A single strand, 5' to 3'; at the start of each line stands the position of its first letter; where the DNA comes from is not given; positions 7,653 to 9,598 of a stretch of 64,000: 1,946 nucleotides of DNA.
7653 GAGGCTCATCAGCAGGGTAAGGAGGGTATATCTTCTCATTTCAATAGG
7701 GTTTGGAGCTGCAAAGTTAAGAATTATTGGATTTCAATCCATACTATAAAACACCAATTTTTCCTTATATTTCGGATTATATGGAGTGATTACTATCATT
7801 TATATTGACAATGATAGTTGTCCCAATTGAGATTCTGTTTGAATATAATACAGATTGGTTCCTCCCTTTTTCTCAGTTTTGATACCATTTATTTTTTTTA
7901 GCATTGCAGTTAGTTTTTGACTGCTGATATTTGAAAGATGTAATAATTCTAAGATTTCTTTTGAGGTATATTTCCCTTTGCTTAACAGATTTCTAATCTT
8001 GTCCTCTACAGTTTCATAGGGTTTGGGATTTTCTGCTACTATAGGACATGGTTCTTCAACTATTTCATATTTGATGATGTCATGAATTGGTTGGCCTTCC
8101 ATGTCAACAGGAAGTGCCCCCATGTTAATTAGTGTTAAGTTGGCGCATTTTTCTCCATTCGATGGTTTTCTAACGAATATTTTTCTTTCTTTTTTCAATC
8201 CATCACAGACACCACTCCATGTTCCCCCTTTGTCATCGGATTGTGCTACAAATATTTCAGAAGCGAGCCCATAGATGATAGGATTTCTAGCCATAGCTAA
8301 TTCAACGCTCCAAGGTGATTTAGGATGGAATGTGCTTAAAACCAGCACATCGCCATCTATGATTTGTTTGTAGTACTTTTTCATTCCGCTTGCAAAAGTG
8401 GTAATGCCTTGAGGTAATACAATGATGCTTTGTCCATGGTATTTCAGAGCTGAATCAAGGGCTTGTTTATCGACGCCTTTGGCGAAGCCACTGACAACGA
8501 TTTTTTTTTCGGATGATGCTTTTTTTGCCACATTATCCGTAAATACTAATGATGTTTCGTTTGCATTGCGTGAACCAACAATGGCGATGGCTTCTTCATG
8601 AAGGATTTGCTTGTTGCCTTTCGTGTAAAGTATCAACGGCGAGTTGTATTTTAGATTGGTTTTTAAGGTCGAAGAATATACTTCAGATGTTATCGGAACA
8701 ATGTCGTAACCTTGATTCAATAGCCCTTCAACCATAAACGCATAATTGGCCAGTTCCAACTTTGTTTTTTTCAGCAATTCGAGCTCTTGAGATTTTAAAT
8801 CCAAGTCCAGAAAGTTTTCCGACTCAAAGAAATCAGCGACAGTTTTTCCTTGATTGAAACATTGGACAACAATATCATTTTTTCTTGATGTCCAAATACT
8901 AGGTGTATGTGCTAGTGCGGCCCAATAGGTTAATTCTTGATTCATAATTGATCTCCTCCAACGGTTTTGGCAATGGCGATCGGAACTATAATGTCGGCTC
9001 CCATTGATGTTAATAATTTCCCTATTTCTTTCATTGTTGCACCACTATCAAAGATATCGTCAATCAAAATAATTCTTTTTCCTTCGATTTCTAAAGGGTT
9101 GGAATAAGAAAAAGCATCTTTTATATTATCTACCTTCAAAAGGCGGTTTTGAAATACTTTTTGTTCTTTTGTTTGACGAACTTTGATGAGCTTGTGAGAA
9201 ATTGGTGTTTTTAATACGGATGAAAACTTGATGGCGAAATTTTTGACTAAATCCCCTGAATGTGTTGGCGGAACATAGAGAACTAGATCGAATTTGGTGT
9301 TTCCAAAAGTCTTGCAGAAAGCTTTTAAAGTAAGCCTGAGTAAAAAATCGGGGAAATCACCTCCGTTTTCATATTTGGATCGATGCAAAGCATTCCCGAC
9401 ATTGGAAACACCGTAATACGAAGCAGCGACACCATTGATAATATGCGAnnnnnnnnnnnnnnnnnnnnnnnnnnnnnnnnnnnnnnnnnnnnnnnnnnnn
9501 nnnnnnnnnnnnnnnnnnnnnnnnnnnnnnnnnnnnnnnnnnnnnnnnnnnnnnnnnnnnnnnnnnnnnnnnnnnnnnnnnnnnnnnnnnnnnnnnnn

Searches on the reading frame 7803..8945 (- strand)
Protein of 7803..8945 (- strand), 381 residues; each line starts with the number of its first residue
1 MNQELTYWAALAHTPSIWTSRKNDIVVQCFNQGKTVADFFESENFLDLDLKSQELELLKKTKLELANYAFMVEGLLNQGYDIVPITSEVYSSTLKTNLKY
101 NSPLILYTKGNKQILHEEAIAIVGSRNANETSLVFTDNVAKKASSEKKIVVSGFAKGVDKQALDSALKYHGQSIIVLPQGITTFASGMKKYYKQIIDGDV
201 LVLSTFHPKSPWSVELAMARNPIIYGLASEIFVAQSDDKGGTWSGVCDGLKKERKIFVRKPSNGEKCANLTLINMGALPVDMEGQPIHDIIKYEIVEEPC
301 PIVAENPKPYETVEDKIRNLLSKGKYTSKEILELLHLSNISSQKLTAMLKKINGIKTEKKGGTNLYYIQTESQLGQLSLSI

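Call 3: search_protein_families(library=pfam, proteins=[window:7803-8945:-], max_evalue=0.01)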
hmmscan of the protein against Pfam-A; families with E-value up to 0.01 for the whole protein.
window:7803-8945:- (381 aa): 2 families
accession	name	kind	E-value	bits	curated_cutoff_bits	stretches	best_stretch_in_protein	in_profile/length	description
PF02481.21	DNA_processg_A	-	2.6e-39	135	29.6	1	78-277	5-207/212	DNA recombination-mediator protein A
PF18306.6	LDcluster4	-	0.0091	16.1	26.3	0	119-182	3-67/151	SLOG cluster4 family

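Call 4: search_protein_families(library=padloc, proteins=[window:7803-8945:-], max_evalue=0.01)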
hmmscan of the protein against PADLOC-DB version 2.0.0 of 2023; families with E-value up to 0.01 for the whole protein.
window:7803-8945:- (381 aa): 3 families
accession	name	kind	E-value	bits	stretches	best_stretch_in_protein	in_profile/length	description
PDLC03927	PsyrA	-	3.9e-78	261.3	1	32-367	43-394/398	-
PDLC03961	ShosA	-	1.2e-32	111.5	1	30-265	36-264/303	-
PDLC02997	ShosA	-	2.7e-12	44.6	1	75-244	90-258/327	-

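Call 5: search_protein_families(library=ncbifam, proteins=[window:7803-8945:-], max_evalue=0.01)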
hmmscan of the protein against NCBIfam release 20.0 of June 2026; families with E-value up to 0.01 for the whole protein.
window:7803-8945:- (381 aa): 2 families
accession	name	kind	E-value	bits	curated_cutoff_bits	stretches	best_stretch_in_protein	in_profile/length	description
TIGR00732.1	dprA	equivalog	1.2e-29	103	191.15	1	79-278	8-208/220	DNA-processing protein DprA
NF008007.0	PRK10736.1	equivalog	7e-21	74.8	495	1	64-280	56-273/374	DNA-protecting protein DprA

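Call 25: search_solved_structures(query=window:7803-8945:-, max_evalue=0.001, show_alignments=2)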
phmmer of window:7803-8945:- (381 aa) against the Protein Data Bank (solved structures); distinct sequences matched with E-value up to 0.001: 6.
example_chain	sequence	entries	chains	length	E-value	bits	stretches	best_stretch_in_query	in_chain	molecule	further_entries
3uqz_A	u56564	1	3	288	9.4e-16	61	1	99-258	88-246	DNA processing protein DprA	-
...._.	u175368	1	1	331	1.2e-09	40.9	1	75-244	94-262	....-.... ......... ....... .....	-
8zva_A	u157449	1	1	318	1.2e-09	40.9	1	75-244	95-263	DNA processing protein DprA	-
5mll_A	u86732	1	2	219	5.8e-07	32.1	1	101-265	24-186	DNA processing chain A (DprA)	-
4ljk_A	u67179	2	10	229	5.9e-07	32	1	101-266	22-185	DNA processing chain A (DprA)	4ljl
4ljr_A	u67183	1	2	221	6e-07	32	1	101-265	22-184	DNA processing chain A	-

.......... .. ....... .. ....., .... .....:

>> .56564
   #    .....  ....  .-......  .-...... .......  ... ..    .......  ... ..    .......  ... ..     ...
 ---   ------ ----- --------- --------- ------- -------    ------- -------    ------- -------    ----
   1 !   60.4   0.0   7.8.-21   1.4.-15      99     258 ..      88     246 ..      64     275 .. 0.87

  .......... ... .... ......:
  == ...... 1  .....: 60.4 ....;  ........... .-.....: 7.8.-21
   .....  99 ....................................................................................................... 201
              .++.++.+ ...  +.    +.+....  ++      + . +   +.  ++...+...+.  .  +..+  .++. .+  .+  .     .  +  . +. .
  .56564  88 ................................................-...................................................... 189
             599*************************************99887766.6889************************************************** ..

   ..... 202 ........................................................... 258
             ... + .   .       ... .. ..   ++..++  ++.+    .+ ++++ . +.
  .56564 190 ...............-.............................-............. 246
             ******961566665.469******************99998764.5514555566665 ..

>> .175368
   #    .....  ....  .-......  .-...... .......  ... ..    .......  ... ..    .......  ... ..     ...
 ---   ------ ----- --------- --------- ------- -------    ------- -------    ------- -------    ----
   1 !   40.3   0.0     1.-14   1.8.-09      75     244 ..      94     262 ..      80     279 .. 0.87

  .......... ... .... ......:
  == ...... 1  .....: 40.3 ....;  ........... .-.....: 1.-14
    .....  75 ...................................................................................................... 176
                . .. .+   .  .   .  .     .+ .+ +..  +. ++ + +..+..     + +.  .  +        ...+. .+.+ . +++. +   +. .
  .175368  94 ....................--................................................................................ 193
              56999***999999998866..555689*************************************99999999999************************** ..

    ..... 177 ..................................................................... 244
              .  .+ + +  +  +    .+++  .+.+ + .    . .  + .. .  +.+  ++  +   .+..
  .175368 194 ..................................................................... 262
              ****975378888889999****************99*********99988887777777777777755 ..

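Call 45: find_homologous_proteins(query=window:7803-8945:-, max_evalue=0.00001)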
Query window:7803-8945:- (381 aa): 4042 proteins with E <= 0.00001 among 8000 candidates; the best 120 are listed.
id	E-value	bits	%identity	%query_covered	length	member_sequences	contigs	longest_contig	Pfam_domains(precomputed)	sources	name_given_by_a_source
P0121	4.5e-249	843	100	100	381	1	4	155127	PF02481.22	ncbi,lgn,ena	-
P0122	1.1e-185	635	75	100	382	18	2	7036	PF02481.22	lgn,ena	-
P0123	1.7e-185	634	78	100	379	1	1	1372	PF02481.22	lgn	-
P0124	9.5e-185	632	75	99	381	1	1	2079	PF02481.22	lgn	-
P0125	1.1e-184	632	75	100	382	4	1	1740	PF02481.22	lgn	-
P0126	1.4e-184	631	76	100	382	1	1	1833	PF02481.22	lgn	-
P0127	2.3e-184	630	75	100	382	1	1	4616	PF02481.22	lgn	-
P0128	3.0e-184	630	75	100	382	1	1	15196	PF02481.22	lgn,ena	-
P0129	6.0e-184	629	75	100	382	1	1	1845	PF02481.22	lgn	-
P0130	1.5e-183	628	78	100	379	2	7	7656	PF02481.22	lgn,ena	-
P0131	1.2e-182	625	75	100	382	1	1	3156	PF02481.22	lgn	-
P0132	1.8e-182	624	75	100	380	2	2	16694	PF02481.22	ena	-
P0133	8.2e-182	622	75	100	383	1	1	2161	PF02481.22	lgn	-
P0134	1.2e-181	622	74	100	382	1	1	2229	PF02481.22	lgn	-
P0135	2.8e-180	617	74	100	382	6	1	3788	PF02481.22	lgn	-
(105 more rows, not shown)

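Call 56: predict_structure(alignment_id=A3)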
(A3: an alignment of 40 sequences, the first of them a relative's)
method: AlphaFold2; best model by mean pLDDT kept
length: 381 residues; sequences in the alignment: 40
mean_pLDDT: 78.0   pTM: 0.64
mean pLDDT of the five models: 78.0, 76.3, 70.5, 70.4, 63.9
residues with pLDDT >= 90: 90; 70-90: 206; 50-70: 36; < 50: 49
segments of 3 or more residues with pLDDT < 50: 181-188, 207-219, 290-310, 375-381
pLDDT, mean of each block of 10 residues (from residue 1): 85 86 93 95 93 95 92 85 89 83 86 85 84 93 85 76 88 77 48 65 62 34 80 79 71 86 84 90 81 35 36 82 87 83 83 84 83 47 35
secondary structure, 60 per line:
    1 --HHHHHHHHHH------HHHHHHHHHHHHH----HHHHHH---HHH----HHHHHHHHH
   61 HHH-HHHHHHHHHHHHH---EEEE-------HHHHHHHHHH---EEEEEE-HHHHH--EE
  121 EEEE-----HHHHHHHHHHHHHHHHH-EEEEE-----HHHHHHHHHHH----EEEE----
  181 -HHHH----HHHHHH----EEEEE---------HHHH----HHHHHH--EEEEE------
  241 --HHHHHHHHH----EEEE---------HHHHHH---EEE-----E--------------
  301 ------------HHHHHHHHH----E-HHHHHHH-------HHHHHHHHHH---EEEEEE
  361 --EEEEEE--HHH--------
elements in order: H3-12 H19-31 H36-41 H52-63 H65-77 E81-84 H92-101 E105-110 H112-116 E119-124 H130-146 E148-152 H158-168 E173-176 H182-185 H190-195 E200-204 H214-217 H222-227 E230-234 H243-251 E256-259 H269-274 E278-280 H313-321 H328-334 H342-351 E355-360 E363-368

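Call 58: fold_search(model_id=the predicted structure, library=pdb)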
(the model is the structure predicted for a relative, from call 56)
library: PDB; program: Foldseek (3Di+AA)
matches with E <= 10: 1631; with E <= 0.001: 35
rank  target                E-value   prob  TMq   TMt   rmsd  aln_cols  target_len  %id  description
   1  3uqz_A                5.3e-15  1.00  0.58  0.77   4.1       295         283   23  X-ray structure of DNA processing protein A (DprA) from Streptococcus pneumoniae (released 2012-08-29)
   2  3uqz_C                1.3e-14  1.00  0.59  0.77   4.0       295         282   22  X-ray structure of DNA processing protein A (DprA) from Streptococcus pneumoniae (released 2012-08-29)
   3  8zva                  2.6e-14  1.00  0.54  0.65   5.5       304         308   20  structure of ShosA from E.coli APEC O1 (released 2025-04-09)
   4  3uqz_B                3.7e-14  1.00  0.59  0.78   4.1       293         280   23  X-ray structure of DNA processing protein A (DprA) from Streptococcus pneumoniae (released 2012-08-29)
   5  3maj                  4.3e-13  1.00  0.58  0.62  18.4       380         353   17  Crystal structure of putative DNA processing protein DprA from Rhodopseudomonas palustris CGA009 (released 2010-05-12)
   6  4ljk_B                1.5e-09  1.00  0.44  0.73   3.6       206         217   23  Structural insights into the unique single-stranded DNA binding mode of DNA processing protein A from Helicobacter pyl (released 2014-01-01)
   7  4ljr_A                4.2e-09  1.00  0.44  0.75   3.4       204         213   24  Structural insights into the unique single-stranded DNA binding mode of DNA processing protein A from Helicobacter pyl (released 2014-01-01)
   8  4ljk_A                7.5e-09  1.00  0.43  0.72   3.6       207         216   22  Structural insights into the unique single-stranded DNA binding mode of DNA processing protein A from Helicobacter pyl (released 2014-01-01)
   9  4ljk_G                7.9e-09  1.00  0.44  0.74   3.3       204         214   24  Structural insights into the unique single-stranded DNA binding mode of DNA processing protein A from Helicobacter pyl (released 2014-01-01)
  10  4ljl_A                9.4e-09  1.00  0.43  0.72   3.4       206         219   23  Structural insights into the unique single-stranded DNA binding mode of DNA processing protein A from Helicobacter pyl (released 2014-01-01)
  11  5mll_A                9.9e-09  1.00  0.44  0.74   3.3       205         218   23  Structure of HpDprA at 1.9 Angstroms resolution (released 2017-12-20)
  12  5mll_B                1.1e-08  1.00  0.44  0.74   3.3       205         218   24  Structure of HpDprA at 1.9 Angstroms resolution (released 2017-12-20)
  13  4ljk_D                1.2e-08  1.00  0.44  0.74   3.5       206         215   24  Structural insights into the unique single-stranded DNA binding mode of DNA processing protein A from Helicobacter pyl (released 2014-01-01)
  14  4ljk_F                4.4e-08  1.00  0.44  0.72   3.3       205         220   24  Structural insights into the unique single-stranded DNA binding mode of DNA processing protein A from Helicobacter pyl (released 2014-01-01)
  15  2iz7_A                7.0e-06  1.00  0.32  0.69   3.7       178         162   16  structure of Moco Carrier Protein from Chlamydomonas reinhardtii (released 2006-07-27)
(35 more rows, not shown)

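Call 70: search_protein_families(library=phrogs, proteins=[window:7803-8945:-], max_evalue=0.00001)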
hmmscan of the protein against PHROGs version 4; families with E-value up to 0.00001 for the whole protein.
window:7803-8945:- (381 aa): 5 families
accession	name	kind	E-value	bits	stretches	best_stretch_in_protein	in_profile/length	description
phrog_4299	-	unknown function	2.2e-31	110.1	1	59-267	58-267/322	-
phrog_30500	-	unknown function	3.6e-15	56.8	1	76-263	75-264/388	-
phrog_38708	-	unknown function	4.7e-13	49.5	1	79-259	166-343/410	-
phrog_9185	-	unknown function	2e-12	47.8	1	97-248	63-214/257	-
phrog_289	-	other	8.3e-06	25.9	0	116-359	21-241/500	GTP-binding domain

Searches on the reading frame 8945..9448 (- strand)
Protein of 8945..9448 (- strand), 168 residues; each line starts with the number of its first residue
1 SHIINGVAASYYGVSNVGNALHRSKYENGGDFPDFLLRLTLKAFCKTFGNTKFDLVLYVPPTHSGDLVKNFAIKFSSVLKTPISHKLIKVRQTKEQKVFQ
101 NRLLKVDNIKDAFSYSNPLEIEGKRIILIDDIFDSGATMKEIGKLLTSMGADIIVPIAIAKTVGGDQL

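Call 68: search_solved_structures(query=window:8945-9448:-, max_evalue=1, show_alignments=2)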
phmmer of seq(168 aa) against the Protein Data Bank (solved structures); distinct sequences matched with E-value up to 1: 41.
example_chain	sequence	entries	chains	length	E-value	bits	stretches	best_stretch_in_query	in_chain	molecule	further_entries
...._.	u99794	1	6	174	0.0089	19.1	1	120-159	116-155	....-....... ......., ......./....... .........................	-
5zgo_A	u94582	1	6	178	0.0093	19.1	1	120-159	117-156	Adenine phosphoribosyltransferase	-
8zvb_A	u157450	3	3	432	0.021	17.9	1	98-165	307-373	ShosT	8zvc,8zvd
9w2p_B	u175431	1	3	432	0.021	17.9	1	98-165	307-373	ShosT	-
9w2q_B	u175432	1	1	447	0.022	17.9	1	99-165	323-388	ShosT_PRPP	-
4twb_A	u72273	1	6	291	0.025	17.7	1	119-161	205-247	Ribose-phosphate pyrophosphokinase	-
4lza_A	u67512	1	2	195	0.041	17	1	113-153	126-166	Adenine phosphoribosyltransferase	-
4z1o_A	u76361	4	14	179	0.044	16.9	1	120-151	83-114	Phosphoribosyltransferase | Purine phosphoribosyltransferase (GpT-2)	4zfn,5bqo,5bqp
7f06_A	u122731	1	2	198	0.092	15.8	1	118-159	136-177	adenine phosphopsicosyltransferase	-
4rqa_A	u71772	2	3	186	0.1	15.7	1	120-152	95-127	Hypoxanthine phosphoribosyltransferase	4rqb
3lpn_A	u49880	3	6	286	0.11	15.6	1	119-158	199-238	Ribose-phosphate pyrophosphokinase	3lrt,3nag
3mbi_A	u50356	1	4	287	0.11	15.6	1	119-158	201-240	Ribose-phosphate pyrophosphokinase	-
2geb_A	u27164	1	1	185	0.13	15.4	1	117-144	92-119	Hypoxanthine-guanine phosphoribosyltransferase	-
1r3u_A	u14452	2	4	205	0.13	15.3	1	117-144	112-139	Hypoxanthine-guanine phosphoribosyltransferase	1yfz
1u9y_A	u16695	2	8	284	0.25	14.4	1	119-167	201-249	Ribose-phosphate pyrophosphokinase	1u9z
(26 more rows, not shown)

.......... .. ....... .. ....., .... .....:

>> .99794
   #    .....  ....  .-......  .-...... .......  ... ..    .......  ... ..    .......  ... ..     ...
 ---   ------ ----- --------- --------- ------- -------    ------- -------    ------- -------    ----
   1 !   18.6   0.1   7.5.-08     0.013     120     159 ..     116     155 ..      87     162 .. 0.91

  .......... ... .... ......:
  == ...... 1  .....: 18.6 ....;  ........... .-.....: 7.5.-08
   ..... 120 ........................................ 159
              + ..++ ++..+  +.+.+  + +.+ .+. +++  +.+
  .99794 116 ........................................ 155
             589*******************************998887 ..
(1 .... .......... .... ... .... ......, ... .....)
